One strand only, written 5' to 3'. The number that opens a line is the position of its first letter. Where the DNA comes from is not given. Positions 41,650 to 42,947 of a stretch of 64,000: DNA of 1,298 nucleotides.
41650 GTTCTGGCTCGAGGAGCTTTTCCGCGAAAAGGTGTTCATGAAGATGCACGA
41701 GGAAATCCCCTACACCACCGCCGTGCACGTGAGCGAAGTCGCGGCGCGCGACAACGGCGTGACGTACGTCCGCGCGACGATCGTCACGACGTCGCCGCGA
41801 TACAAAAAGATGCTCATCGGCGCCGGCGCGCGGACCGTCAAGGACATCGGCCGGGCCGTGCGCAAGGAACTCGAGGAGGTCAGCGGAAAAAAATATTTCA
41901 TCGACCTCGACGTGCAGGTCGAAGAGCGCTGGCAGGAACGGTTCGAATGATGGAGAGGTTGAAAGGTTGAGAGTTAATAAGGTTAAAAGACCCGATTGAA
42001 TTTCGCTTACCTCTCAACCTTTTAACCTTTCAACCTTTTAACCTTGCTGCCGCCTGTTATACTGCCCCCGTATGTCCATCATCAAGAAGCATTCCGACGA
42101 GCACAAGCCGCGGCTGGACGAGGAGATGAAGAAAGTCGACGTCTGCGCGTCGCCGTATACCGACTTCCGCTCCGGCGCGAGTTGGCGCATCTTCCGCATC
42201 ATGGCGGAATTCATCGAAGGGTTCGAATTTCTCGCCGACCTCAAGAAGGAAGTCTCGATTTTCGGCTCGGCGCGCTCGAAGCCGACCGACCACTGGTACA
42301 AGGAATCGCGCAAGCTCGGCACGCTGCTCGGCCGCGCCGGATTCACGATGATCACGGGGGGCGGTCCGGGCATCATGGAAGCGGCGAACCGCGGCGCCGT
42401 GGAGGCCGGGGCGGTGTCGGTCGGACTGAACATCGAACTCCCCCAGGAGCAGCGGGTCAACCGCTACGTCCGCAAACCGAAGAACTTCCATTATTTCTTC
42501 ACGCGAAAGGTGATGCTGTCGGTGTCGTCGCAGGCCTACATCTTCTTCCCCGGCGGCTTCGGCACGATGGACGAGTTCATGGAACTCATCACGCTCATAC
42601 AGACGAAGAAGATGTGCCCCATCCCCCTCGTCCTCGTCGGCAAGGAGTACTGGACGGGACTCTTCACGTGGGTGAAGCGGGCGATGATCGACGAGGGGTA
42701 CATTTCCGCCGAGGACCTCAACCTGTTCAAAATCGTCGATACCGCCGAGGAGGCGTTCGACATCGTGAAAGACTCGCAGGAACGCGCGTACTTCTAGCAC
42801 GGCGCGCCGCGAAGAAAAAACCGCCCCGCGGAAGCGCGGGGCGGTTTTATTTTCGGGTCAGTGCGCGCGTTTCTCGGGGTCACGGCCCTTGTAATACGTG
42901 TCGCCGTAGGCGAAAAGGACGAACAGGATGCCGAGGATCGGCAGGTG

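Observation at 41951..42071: Element C between era and the LOG gene, fused to a TGnTATACT extended -10 only 8 nt before the ATG (leaderless LOG mRNA?)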

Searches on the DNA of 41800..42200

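Call 64: search_rna_families(source=window, start=41800, end=42200, threshold=evalue, max_evalue=10)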
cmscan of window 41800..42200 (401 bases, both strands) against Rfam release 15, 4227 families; matches with E-value up to 10: 11.
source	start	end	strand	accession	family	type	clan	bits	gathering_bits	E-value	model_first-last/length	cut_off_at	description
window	41942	42034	-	RF03458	mir-766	Gene; miRNA;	-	25.3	110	0.0015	1-108/108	no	mir-766 microRNA precursor family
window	41947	42053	-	RF03792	MIR6462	Gene; miRNA;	-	23.2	96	0.081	1-119/119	no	MIR6462 microRNA precursor family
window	41960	42048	+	RF03423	mir-962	Gene; miRNA;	-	22.7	70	0.034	1-92/92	no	mir-962 microRNA precursor family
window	41942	42036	+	RF03636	MIR4376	Gene; miRNA;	-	20.3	60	0.1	1-88/88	no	MIR4376 microRNA precursor family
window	41962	42038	-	RF03616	MIR1888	Gene; miRNA;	-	20.1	72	0.24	1-101/101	no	MIR1888 microRNA precursor family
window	41952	42048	-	RF03423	mir-962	Gene; miRNA;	-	19.9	70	0.19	1-92/92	no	mir-962 microRNA precursor family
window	41945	42039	-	RF03964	mir-H1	Gene; miRNA;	-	17.2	97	3.6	1-85/85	no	mir-H1 microRNA precursor family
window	42092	42142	+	RF01516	v-snoRNA-1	Gene; snRNA; snoRNA; CD-box;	-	15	75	1.4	1-65/65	no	Human herpesvirus 1 small nucleolar RNA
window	41954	42087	-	RF02995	IMES-5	Gene; sRNA;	-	15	96.1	1.9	1-150/150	no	IMES-5 RNA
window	41940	41998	+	RF01306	sR52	Gene; snRNA; snoRNA; CD-box;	-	12.8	50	3.3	1-60/60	no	Small nucleolar RNA sR52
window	42171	42200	+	RF00625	P11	Gene;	-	11.9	70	2.8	1-30/139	3'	Pseudomonas sRNA P11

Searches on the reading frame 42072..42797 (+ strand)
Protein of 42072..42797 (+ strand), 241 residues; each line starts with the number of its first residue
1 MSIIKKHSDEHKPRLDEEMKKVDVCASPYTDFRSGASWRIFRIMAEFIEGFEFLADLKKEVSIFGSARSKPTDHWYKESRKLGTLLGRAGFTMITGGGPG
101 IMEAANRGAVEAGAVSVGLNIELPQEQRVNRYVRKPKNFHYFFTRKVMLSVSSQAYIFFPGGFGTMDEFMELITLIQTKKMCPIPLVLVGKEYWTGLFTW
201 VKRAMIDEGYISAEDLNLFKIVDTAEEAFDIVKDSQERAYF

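Call 15: search_protein_families(library=pfam, proteins=[window:42072-42797:+])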
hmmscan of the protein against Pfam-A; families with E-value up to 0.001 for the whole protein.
window:42072-42797:+ (241 aa): 2 families
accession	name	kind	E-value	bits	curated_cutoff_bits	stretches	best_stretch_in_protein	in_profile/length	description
PF03641.19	Lysine_decarbox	-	1.2e-33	116.5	27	1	102-230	1-129/131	Possible lysine decarboxylase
PF18306.6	LDcluster4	-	1.2e-16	61.1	26.3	1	59-181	2-120/151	SLOG cluster4 family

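Call 19: find_encoding_contigs(protein=window:42072-42797:+, flank=10000, max_places=10)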
Protein window:42072-42797:+ (241 aa): no gene with exactly this product is on record in the collection.

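Call 20: find_homologous_proteins(query=window:42072-42797:+)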
Query window:42072-42797:+ (241 aa): 8000 proteins with E <= 0.001 among 8000 candidates; the best 120 are listed.
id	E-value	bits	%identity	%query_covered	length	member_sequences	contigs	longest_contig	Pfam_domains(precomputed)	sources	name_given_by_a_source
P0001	2.9e-153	526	96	100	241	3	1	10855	PF18306.7,PF03641.20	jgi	jgi:uncharacterized protein (TIGR00730 family)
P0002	1.1e-147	508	91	100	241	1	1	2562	PF18306.7,PF03641.20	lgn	-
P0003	3.7e-123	427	56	82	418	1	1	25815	PF18306.7,PF03641.20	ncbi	-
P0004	1.8e-122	425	78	100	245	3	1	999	PF18306.7,PF03641.20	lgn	-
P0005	6.4e-121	420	76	100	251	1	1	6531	PF18306.7,PF03641.20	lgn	-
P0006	8.2e-121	420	78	100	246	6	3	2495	PF18306.7,PF03641.20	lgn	-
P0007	4.3e-120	417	76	100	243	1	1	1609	PF18306.7,PF03641.20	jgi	jgi:uncharacterized protein (TIGR00730 family)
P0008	1.3e-119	416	77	100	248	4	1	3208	PF18306.7,PF03641.20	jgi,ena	-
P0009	1.3e-118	413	75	100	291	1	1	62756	PF18306.7,PF03641.20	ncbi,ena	-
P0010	8.0e-118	410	75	100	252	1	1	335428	PF18306.7,PF03641.20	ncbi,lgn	-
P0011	1.1e-117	410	77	98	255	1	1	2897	PF18306.7,PF03641.20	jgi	jgi:uncharacterized protein (TIGR00730 family)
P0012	6.0e-117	407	74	100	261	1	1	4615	PF18306.7,PF03641.20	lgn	-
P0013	6.6e-117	407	74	100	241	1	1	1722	PF18306.7,PF03641.20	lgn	-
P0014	8.7e-116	403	75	100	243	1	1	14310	PF18306.7,PF03641.20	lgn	-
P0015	1.5e-115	403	76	98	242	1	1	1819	PF18306.7,PF03641.20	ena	-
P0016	1.9e-115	402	56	80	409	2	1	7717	PF02481.22,PF18306.7,PF03641.20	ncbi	ncbi:MAG: hypothetical protein COX82_01270, partial [Candidatus Magasanikbacteria bacterium CG_4_10_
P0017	2.9e-114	398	55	79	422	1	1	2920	PF02481.22,PF18306.7,PF03641.20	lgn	-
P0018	3.3e-114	398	71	100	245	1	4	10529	PF18306.7,PF03641.20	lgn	-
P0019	1.4e-113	396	73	100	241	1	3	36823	PF18306.7,PF03641.20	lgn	-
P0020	2.6e-113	395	72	100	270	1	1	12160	PF18306.7,PF03641.20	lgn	-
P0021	5.4e-113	394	72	100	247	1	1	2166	PF18306.7,PF03641.20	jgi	jgi:uncharacterized protein (TIGR00730 family)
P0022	6.0e-113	394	71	100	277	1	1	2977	PF18306.7,PF03641.20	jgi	-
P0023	1.8e-112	392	71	100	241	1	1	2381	PF18306.7,PF03641.20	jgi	jgi:uncharacterized protein (TIGR00730 family)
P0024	2.1e-112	392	72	100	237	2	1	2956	PF18306.7,PF03641.20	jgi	jgi:uncharacterized protein (TIGR00730 family)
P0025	2.7e-112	392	74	94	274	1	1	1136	PF18306.7,PF03641.20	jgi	jgi:uncharacterized protein (TIGR00730 family)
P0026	3.3e-112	392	69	100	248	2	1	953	PF18306.7,PF03641.20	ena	-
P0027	7.3e-112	390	71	100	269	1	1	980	PF18306.7,PF03641.20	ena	-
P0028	1.7e-111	389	70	100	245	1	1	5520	PF18306.7,PF03641.20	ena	-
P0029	5.0e-111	388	69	100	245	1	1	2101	PF18306.7,PF03641.20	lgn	-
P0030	2.5e-110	385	69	100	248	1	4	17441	PF18306.7,PF03641.20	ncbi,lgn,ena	-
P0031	3.2e-110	385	70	97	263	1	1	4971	PF18306.7,PF03641.20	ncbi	ncbi:MAG: hypothetical protein RLZZ324_1087 [Candidatus Parcubacteria bacterium]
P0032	4.5e-110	385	70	98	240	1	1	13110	PF18306.7,PF03641.20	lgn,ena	-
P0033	8.0e-110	384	69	100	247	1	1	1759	PF18306.7,PF03641.20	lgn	-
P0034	7.0e-108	377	69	100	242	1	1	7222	PF18306.7,PF03641.20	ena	-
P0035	2.4e-107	376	70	95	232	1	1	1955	PF18306.7,PF03641.20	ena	-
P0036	4.7e-107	375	67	100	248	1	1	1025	PF18306.7,PF03641.20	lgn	-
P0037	4.3e-105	368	69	93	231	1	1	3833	PF18306.7,PF03641.20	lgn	-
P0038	6.3e-105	368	-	-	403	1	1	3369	PF18306.7,PF03641.20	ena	-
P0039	6.5e-105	368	72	90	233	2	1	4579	PF18306.7,PF03641.20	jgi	jgi:uncharacterized protein (TIGR00730 family)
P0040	5.3e-104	365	-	-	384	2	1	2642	PF02481.22,PF18306.7,PF03641.20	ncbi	ncbi:MAG: hypothetical protein ACD_48C00195G0001, partial [uncultured bacterium]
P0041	2.4e-103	363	68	96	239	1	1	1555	PF18306.7,PF03641.20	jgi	jgi:hypothetical protein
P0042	3.6e-103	362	66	98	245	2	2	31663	PF18306.7,PF03641.20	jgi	jgi:hypothetical protein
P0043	1.1e-102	360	73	89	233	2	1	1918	PF18306.7,PF03641.20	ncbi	-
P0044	1.2e-102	360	63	100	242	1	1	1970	PF18306.7,PF03641.20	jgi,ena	-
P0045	3.2e-102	359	67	97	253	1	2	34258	PF18306.7,PF03641.20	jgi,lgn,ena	jgi:uncharacterized protein (TIGR00730 family)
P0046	5.3e-102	358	67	96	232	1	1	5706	PF18306.7,PF03641.20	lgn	-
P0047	8.0e-102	358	72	90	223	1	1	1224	PF18306.7,PF03641.20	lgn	-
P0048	1.5e-101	357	69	93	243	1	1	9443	PF18306.7,PF03641.20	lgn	-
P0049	4.9e-101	355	72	89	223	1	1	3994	PF18306.7,PF03641.20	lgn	-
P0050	5.2e-101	355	68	93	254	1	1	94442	PF18306.7,PF03641.20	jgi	jgi:uncharacterized protein (TIGR00730 family)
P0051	1.7e-100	353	48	95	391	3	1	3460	PF18306.7,PF03641.20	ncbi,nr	ncbi:MAG: TIGR00730 family Rossman fold protein, partial [Candidatus Magasanikbacteria bacterium]|nr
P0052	2.8e-100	353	72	89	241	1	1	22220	PF18306.7,PF03641.20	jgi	-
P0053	6.3e-100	351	66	97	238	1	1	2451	PF18306.7,PF03641.20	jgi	jgi:uncharacterized protein (TIGR00730 family)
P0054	6.4e-100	351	65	97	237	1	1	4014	PF18306.7,PF03641.20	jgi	jgi:hypothetical protein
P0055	7.8e-100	351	-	-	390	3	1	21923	PF18306.7,PF03641.20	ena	-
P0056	1.3e-99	350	71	90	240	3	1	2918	PF18306.7,PF03641.20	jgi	jgi:hypothetical protein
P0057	1.6e-99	350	70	93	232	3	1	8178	PF18306.7,PF03641.20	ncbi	-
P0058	5.4e-99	348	68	93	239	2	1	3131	PF18306.7,PF03641.20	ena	-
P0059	3.0e-98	346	65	99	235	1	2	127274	PF18306.7,PF03641.20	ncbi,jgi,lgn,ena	ncbi:MAG: TIGR00730 family Rossman fold protein [Patescibacteria group bacterium]|jgi:hypothetical p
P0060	3.8e-98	346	67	95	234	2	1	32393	PF18306.7,PF03641.20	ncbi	-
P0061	3.9e-98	346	72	88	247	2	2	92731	PF18306.7,PF03641.20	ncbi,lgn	-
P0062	7.5e-98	345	67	92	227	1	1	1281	PF18306.7,PF03641.20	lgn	-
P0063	1.5e-97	344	71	89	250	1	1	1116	PF18306.7,PF03641.20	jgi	-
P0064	1.9e-97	343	66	95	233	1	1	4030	PF18306.7,PF03641.20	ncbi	-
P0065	2.8e-97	343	65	96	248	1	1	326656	PF18306.7,PF03641.20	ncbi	-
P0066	3.0e-97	343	-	-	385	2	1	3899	PF02481.22,PF18306.7,PF03641.20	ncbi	ncbi:MAG: TIGR00730 family Rossman fold protein, partial [Candidatus Magasanikbacteria bacterium CG1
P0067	5.1e-97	342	71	88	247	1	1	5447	PF18306.7,PF03641.20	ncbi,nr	ncbi:MAG: TIGR00730 family Rossman fold protein [Patescibacteria group bacterium]|nr:TIGR00730 famil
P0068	8.4e-97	341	70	89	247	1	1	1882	PF18306.7,PF03641.20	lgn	-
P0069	8.7e-97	341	68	91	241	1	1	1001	PF18306.7,PF03641.20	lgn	-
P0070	2.2e-96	340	69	90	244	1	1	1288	PF18306.7,PF03641.20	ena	-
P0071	2.8e-96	339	65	97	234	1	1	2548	PF18306.7,PF03641.20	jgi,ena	-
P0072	4.2e-96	339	77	82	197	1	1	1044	PF18306.7,PF03641.20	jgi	jgi:uncharacterized protein (TIGR00730 family)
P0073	6.0e-96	338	71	88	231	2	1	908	PF18306.7,PF03641.20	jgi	jgi:uncharacterized protein (TIGR00730 family)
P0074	7.0e-96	338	68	88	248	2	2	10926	PF18306.7,PF03641.20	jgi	jgi:uncharacterized protein (TIGR00730 family)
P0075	9.3e-96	338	70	88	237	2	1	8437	PF18306.7,PF03641.20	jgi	-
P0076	1.4e-95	337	66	96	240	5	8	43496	PF18306.7,PF03641.20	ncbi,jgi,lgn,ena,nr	ncbi:TPA: TIGR00730 family Rossman fold protein [Candidatus Uhrbacteria bacterium]|nr:TIGR00730 fami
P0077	1.9e-95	337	69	90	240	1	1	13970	PF18306.7,PF03641.20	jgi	-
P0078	5.6e-95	335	64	99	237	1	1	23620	PF18306.7,PF03641.20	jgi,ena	-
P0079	6.4e-95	335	68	87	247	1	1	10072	PF18306.7,PF03641.20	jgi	jgi:uncharacterized protein (TIGR00730 family)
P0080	6.5e-95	335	69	89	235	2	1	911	PF18306.7,PF03641.20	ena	-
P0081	7.3e-95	335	67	91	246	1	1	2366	PF18306.7,PF03641.20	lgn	-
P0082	8.1e-95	335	63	100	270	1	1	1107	PF18306.7,PF03641.20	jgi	jgi:uncharacterized protein (TIGR00730 family)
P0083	8.6e-95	335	65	95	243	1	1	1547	PF18306.7,PF03641.20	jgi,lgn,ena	-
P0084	3.1e-94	333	69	88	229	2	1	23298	PF18306.7,PF03641.20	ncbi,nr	ncbi:MAG: TIGR00730 family Rossman fold protein [bacterium]|nr:TIGR00730 family Rossman fold protein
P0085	3.2e-94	333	65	95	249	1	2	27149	PF18306.7,PF03641.20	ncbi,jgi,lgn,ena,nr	ncbi:TIGR00730 family Rossman fold protein [Patescibacteria group bacterium]|nr:TIGR00730 family Ros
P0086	4.4e-94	332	67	88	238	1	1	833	PF18306.7,PF03641.20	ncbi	-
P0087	7.6e-94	332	70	88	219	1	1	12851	PF18306.7,PF03641.20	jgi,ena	-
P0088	3.1e-93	330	70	88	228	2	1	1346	PF18306.7,PF03641.20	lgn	-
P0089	4.1e-93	329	61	98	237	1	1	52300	PF18306.7,PF03641.20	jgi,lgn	jgi:hypothetical protein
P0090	5.4e-93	329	62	97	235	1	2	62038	PF18306.7,PF03641.20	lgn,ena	-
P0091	9.5e-93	328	69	88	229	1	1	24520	PF18306.7,PF03641.20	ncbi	ncbi:MAG: TIGR00730 family Rossman fold protein [Candidatus Uhrbacteria bacterium]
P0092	2.2e-92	327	69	88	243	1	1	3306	PF18306.7,PF03641.20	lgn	-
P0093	6.0e-92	325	66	91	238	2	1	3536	PF18306.7,PF03641.20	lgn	-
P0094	7.6e-92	325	67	88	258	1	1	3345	PF18306.7,PF03641.20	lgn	-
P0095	1.1e-91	324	69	87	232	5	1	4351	PF18306.7,PF03641.20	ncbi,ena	-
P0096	1.5e-91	324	63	93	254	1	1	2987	PF18306.7,PF03641.20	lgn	-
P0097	4.7e-91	322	64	92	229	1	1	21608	PF18306.7,PF03641.20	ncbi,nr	ncbi:TIGR00730 family Rossman fold protein [Candidatus Uhrbacteria bacterium]|nr:TIGR00730 family Ro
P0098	4.9e-91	322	67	89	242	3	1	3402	PF18306.7,PF03641.20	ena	-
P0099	7.5e-91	322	65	91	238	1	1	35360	PF18306.7,PF03641.20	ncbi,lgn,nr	ncbi:MAG: TIGR00730 family Rossman fold protein [bacterium]|nr:TIGR00730 family Rossman fold protein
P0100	7.7e-91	322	66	91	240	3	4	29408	PF18306.7,PF03641.20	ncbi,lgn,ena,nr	ncbi:MAG TPA: TIGR00730 family Rossman fold protein [Patescibacteria group bacterium]|nr:TIGR00730 f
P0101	8.1e-91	322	65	92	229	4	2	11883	PF18306.7,PF03641.20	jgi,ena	-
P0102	9.3e-91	321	67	88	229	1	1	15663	PF18306.7,PF03641.20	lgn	-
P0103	1.4e-90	321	66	88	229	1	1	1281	PF18306.7,PF03641.20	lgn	-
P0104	1.8e-90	320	66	88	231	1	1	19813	PF18306.7,PF03641.20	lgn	-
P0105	1.9e-90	320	67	88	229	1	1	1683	PF18306.7,PF03641.20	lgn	-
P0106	5.6e-90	319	-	-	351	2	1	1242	PF18306.7,PF03641.20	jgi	jgi:uncharacterized protein (TIGR00730 family)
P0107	6.6e-90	319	66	91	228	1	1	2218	PF18306.7,PF03641.20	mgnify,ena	mgnify:CR=1 FL=1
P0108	7.6e-90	318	66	85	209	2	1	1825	PF18306.7,PF03641.20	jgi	-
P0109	8.6e-90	318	67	85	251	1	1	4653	PF18306.7,PF03641.20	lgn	-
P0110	9.1e-90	318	65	88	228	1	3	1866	PF18306.7,PF03641.20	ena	-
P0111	1.0e-89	318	64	93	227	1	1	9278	PF18306.7,PF03641.20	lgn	-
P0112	1.7e-89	317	66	85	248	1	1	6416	PF18306.7,PF03641.20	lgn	-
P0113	1.8e-89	317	45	94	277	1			PF18306.7,PF03641.20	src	-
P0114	2.0e-89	317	63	93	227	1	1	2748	PF18306.7,PF03641.20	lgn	-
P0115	2.1e-89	317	67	88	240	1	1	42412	PF18306.7,PF03641.20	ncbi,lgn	ncbi:MAG: TIGR00730 family Rossman fold protein [bacterium]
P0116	2.2e-89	317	65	91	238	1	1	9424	PF18306.7,PF03641.20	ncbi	ncbi:MAG: TIGR00730 family Rossman fold protein [Candidatus Uhrbacteria bacterium]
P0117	3.3e-89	316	66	88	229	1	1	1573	PF18306.7,PF03641.20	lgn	-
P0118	3.5e-89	316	65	88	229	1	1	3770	PF18306.7,PF03641.20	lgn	-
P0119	3.6e-89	316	66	88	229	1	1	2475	PF18306.7,PF03641.20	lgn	-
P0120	3.7e-89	316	66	88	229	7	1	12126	PF18306.7,PF03641.20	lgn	-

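Call 21: find_encoding_contigs(protein=P0001, flank=10000, max_places=3)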
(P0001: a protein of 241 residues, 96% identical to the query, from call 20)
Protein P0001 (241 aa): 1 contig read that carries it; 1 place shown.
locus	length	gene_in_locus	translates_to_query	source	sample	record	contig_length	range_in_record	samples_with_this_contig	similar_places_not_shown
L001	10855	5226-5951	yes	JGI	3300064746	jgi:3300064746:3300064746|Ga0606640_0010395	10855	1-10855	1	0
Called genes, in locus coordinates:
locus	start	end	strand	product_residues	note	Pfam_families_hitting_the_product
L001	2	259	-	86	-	?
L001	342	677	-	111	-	PF00355:Rieske, PF22543:Rieske_4 (weak)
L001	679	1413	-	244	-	PF00535:Glycos_transf_2, PF10111:Glyco_tranf_2_2 (faint), PF13641:Glyco_tranf_2_3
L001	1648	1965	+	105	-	-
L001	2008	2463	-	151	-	PF00588:SpoU_methylase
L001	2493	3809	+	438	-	PF05958:tRNA_U5-meth_tr, PF05175:MTS, PF01209:Ubie_methyltran (weak), PF03602:Cons_hypoth95 (weak), PF06325:PrmA, PF08241:Methyltransf_11 (faint), PF13649:Methyltransf_25, PF13847:Methyltransf_31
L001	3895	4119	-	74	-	-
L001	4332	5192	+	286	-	PF00009:GTP_EFTU (faint), PF03193:RsgA_GTPase (weak), PF00350:Dynamin_N (faint), PF01926:MMR_HSR1, PF02421:FeoB_N, PF04548:AIG1, PF07650:KH_2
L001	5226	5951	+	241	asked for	PF18306:LDcluster4, PF03641:Lysine_decarbox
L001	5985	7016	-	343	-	-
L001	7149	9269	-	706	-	PF00795:CN_hydrolase, PF02540:NAD_synthase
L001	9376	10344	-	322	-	PF13793:Pribosyltran_N, PF00156:Pribosyltran, PF14572:Pribosyl_synth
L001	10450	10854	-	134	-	?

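Call 22: find_encoding_contigs(protein=P0002, flank=10000, max_places=3)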
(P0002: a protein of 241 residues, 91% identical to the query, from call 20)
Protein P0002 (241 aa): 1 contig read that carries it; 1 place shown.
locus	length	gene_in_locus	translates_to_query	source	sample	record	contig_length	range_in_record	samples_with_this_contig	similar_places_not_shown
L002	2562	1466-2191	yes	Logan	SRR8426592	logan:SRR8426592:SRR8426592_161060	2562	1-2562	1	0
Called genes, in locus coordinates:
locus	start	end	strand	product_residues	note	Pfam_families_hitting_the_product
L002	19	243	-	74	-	-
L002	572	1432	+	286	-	PF03193:RsgA_GTPase (weak), PF00350:Dynamin_N (faint), PF01926:MMR_HSR1, PF02421:FeoB_N, PF04548:AIG1, PF00009:GTP_EFTU (weak), PF07650:KH_2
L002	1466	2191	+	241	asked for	PF18306:LDcluster4, PF03641:Lysine_decarbox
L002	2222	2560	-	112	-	?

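Call 23: find_encoding_contigs(protein=P0010, flank=10000, max_places=3)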
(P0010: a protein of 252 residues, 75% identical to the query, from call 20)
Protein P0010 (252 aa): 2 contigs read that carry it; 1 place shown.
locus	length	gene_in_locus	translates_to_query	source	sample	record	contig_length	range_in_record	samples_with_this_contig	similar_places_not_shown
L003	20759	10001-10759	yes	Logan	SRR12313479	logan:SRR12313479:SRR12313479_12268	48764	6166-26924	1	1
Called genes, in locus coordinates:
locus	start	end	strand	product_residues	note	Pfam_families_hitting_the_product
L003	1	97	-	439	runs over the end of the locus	PF03448:MgtE_N, PF00571:CBS, PF01769:MgtE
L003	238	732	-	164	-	PF00037:Fer4 (weak), PF14697:Fer4_21 (weak), PF12838:Fer4_7, PF13187:Fer4_9, PF12797:Fer4_2 (weak), PF00037:Fer4, PF12837:Fer4_6 (weak), PF13237:Fer4_10 (weak), +5 more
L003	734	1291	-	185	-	PF01558:POR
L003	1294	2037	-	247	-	PF02775:TPP_enzyme_C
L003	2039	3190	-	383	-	PF01855:POR_N, PF02780:Transketolase_C (weak), PF17147:PFOR_II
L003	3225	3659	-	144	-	-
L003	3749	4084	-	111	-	PF00355:Rieske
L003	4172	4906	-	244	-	PF00535:Glycos_transf_2, PF10111:Glyco_tranf_2_2 (faint), PF13641:Glyco_tranf_2_3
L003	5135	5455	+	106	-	-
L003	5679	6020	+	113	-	-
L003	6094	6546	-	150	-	PF00588:SpoU_methylase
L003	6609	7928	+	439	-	PF05958:tRNA_U5-meth_tr, PF05175:MTS, PF06325:PrmA (weak), PF02475:TRM5-TYW2_MTfase (weak), PF03602:Cons_hypoth95 (weak), PF13649:Methyltransf_25, PF13847:Methyltransf_31 (weak)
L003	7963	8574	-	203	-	PF13489:Methyltransf_23, PF03848:TehB, PF13847:Methyltransf_31, PF08241:Methyltransf_11, PF08242:Methyltransf_12, PF13649:Methyltransf_25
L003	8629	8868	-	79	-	-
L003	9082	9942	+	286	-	PF00009:GTP_EFTU (faint), PF03193:RsgA_GTPase (weak), PF00350:Dynamin_N (faint), PF01926:MMR_HSR1, PF02421:FeoB_N, PF02492:cobW (faint), PF04548:AIG1, PF07650:KH_2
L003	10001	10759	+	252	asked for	PF18306:LDcluster4, PF03641:Lysine_decarbox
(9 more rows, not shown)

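Call 57: find_encoding_contigs(protein=P0009, flank=3000, max_places=2)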
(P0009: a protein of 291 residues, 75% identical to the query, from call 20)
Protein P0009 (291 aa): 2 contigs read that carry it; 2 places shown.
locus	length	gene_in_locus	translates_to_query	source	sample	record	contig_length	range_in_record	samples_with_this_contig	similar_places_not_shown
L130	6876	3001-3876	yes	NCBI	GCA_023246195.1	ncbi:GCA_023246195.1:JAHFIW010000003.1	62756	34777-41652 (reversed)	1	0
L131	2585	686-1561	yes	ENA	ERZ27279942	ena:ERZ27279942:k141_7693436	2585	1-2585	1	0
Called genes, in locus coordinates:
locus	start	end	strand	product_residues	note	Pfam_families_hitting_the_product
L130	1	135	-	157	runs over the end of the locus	PF00588:SpoU_methylase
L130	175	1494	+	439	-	PF05958:tRNA_U5-meth_tr, PF02475:TRM5-TYW2_MTfase (weak), PF05175:MTS, PF06325:PrmA (weak), PF13649:Methyltransf_25, PF13847:Methyltransf_31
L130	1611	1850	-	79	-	-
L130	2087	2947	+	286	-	PF03193:RsgA_GTPase (faint), PF00350:Dynamin_N (faint), PF01926:MMR_HSR1, PF02421:FeoB_N, PF04548:AIG1, PF00009:GTP_EFTU (weak), PF07650:KH_2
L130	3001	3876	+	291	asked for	PF18306:LDcluster4, PF03641:Lysine_decarbox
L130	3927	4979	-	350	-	-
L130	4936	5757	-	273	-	-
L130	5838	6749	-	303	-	PF05448:AXE1 (faint), PF02129:Peptidase_S15 (weak), PF00326:Peptidase_S9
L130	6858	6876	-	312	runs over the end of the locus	PF13793:Pribosyltran_N (weak), PF00156:Pribosyltran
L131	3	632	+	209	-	?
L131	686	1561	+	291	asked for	PF18306:LDcluster4, PF03641:Lysine_decarbox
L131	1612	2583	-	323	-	?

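Call 58: find_encoding_contigs(protein=P0005, flank=3000, max_places=2)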
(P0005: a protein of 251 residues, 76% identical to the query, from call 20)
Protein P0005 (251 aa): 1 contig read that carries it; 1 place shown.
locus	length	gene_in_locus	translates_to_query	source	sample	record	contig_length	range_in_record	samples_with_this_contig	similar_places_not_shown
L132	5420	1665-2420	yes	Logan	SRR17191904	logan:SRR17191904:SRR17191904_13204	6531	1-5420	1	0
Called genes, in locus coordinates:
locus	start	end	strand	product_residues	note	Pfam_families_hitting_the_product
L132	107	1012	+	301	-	PF03193:RsgA_GTPase (weak), PF00350:Dynamin_N (faint), PF01926:MMR_HSR1, PF02421:FeoB_N, PF04548:AIG1, PF00009:GTP_EFTU (weak), PF07650:KH_2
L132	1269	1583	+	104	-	-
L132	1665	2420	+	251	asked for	PF18306:LDcluster4, PF03641:Lysine_decarbox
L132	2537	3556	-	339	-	-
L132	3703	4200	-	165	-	PF01936:NYN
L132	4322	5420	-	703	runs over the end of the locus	PF00795:CN_hydrolase, PF02540:NAD_synthase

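Call 59: find_encoding_contigs(protein=P0014, flank=3000, max_places=2)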
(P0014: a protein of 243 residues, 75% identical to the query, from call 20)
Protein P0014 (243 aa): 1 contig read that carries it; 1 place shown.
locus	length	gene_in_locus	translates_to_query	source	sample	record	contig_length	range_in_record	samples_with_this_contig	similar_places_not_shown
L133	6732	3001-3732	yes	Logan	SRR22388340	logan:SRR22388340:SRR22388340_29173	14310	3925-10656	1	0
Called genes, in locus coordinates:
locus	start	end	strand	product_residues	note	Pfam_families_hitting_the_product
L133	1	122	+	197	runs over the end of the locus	-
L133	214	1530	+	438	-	PF05958:tRNA_U5-meth_tr, PF05175:MTS, PF06325:PrmA (weak), PF03602:Cons_hypoth95 (faint), PF13649:Methyltransf_25 (weak), PF13847:Methyltransf_31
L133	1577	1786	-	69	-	-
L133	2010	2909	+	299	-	-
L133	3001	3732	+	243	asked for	PF18306:LDcluster4, PF03641:Lysine_decarbox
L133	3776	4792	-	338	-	-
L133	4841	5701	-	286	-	PF00857:Isochorismatase (weak)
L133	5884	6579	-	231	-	-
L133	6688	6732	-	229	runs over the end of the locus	-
